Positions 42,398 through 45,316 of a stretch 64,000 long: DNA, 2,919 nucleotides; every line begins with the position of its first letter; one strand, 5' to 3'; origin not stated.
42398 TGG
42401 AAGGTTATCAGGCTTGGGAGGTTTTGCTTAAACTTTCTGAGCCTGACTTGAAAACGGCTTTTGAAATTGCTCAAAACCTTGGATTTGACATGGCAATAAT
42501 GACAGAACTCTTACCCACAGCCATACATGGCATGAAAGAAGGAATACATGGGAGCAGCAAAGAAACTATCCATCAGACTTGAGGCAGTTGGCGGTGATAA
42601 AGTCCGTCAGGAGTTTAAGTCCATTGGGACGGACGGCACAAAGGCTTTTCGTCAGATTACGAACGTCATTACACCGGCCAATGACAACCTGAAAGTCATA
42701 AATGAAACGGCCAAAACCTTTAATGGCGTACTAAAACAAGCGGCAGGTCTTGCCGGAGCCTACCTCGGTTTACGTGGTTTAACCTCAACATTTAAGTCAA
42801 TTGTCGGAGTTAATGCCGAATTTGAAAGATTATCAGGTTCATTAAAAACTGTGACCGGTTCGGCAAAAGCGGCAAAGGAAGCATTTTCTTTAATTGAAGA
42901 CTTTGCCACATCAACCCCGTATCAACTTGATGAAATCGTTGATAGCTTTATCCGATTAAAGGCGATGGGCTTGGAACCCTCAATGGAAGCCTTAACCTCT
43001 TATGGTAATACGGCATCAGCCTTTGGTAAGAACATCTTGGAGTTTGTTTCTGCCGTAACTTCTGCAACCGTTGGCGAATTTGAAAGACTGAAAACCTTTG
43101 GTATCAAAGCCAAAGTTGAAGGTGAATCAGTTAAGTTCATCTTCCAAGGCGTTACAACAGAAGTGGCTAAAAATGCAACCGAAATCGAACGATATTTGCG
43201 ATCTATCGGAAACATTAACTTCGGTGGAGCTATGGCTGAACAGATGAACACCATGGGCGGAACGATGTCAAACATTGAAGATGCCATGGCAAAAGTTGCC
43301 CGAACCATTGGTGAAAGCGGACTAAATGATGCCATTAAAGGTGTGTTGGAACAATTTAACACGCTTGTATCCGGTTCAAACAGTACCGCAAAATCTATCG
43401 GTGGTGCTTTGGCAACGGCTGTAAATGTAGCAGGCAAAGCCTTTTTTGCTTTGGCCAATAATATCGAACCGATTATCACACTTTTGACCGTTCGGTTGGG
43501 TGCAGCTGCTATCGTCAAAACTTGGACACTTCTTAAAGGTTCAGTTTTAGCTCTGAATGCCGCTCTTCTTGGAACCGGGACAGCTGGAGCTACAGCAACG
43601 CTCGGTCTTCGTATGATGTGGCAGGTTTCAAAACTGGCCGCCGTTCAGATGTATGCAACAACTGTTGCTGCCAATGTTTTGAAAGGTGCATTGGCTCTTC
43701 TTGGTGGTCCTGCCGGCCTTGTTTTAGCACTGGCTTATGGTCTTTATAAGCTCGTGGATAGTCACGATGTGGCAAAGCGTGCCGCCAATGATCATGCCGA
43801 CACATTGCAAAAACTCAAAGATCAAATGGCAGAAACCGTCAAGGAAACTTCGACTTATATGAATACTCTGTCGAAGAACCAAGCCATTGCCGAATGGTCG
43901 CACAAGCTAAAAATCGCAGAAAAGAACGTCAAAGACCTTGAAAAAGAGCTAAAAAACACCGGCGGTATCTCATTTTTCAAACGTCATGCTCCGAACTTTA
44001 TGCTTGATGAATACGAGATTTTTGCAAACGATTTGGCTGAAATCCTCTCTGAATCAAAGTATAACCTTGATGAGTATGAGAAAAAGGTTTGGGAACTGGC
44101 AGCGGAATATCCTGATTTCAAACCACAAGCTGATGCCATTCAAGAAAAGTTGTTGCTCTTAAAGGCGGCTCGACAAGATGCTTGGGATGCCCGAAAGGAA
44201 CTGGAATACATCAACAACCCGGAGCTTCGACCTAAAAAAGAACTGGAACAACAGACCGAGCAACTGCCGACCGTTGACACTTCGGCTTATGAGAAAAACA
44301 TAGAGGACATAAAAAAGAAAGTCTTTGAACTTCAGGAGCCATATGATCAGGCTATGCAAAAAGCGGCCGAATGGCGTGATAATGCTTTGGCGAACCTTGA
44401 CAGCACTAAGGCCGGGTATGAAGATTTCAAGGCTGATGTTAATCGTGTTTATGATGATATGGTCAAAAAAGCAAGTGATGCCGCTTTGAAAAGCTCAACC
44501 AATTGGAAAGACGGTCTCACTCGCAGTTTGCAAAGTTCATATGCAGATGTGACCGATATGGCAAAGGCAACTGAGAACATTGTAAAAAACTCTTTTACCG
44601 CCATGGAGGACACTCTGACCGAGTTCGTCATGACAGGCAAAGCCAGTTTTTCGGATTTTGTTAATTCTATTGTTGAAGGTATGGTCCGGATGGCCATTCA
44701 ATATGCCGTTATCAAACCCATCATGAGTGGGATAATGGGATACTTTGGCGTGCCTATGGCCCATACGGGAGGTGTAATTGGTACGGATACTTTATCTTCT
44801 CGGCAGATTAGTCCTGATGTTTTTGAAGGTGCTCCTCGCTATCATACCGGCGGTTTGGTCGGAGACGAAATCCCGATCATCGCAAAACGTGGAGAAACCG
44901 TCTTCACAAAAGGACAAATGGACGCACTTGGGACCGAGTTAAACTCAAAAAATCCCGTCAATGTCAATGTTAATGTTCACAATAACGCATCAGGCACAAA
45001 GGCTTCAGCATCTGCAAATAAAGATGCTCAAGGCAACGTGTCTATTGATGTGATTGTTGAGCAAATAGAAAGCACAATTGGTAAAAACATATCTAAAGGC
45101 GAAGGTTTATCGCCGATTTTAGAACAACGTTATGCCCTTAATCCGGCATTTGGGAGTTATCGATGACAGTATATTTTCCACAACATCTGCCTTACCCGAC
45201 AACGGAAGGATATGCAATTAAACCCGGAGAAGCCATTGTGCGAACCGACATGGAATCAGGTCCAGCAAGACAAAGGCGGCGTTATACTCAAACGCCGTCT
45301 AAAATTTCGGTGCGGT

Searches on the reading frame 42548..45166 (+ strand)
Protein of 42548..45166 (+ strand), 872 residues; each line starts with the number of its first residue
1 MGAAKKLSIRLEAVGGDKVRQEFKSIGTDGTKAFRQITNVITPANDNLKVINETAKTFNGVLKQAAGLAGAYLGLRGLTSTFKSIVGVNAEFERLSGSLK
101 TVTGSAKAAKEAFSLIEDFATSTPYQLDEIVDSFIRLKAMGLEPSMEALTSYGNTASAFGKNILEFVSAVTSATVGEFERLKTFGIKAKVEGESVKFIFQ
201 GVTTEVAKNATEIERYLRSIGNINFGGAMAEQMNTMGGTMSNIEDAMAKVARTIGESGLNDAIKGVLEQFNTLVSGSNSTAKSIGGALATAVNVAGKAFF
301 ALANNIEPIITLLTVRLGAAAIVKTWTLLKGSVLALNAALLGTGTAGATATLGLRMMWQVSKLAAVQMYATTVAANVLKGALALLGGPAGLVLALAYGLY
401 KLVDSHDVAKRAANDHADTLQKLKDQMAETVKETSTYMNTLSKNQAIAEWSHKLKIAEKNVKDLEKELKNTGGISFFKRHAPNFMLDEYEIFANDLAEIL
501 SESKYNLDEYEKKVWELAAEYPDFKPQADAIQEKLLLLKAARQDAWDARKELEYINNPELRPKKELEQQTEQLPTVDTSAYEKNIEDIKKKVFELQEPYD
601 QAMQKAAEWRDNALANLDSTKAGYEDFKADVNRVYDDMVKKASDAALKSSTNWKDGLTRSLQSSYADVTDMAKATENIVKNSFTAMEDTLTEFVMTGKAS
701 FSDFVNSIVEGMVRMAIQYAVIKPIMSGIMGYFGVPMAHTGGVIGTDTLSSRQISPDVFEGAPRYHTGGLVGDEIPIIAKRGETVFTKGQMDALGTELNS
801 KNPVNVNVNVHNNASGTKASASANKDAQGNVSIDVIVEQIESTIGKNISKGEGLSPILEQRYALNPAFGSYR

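Call 68: search_protein_families(library=phrogs, proteins=[window:42548-45166:+], max_evalue=0.001)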
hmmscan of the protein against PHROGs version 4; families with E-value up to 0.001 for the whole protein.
window:42548-45166:+ (872 aa): 26 families (the best 25 are shown)
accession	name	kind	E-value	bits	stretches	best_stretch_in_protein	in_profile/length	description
phrog_1716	-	tail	4.3e-125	420.3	2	3-470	4-458/943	tail length tape measure protein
phrog_339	-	tail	2.2e-35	123.2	2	531-845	761-1102/1123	tail length tape measure protein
phrog_973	-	tail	5.9e-32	111.6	1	63-366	104-440/1465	tail length tape measure protein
phrog_1538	-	tail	1.5e-29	104.3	1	7-304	8-264/811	tail length tape measure protein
phrog_24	-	tail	9.8e-28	97.8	1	419-839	587-1012/1151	tail length tape measure protein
phrog_5062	-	tail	1.8e-26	94.3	1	52-309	132-378/753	tail length tape measure protein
phrog_26804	-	unknown function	1.3e-25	90.3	1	49-257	108-316/1066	-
phrog_2335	-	tail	1.7e-23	83.6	3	599-842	1289-1527/1536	tail length tape measure protein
phrog_16017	-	unknown function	1.1e-17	64.2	1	35-163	205-330/1234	-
phrog_1768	-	lysis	1.9e-17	63.3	2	594-825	1297-1541/1577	endolysin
phrog_24709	-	tail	8.5e-15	55.1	1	89-252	76-206/1069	tail length tape measure protein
phrog_1292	-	tail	2.1e-14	53.1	2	605-727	1101-1221/1523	tail length tape measure protein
phrog_16384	-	unknown function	9.9e-14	52.5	1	418-790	18-353/463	-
phrog_6747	-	tail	6.6e-13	49.6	1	594-743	124-277/390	tail length tape measure protein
phrog_13769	-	unknown function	3.3e-11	43.2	1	641-775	368-506/612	-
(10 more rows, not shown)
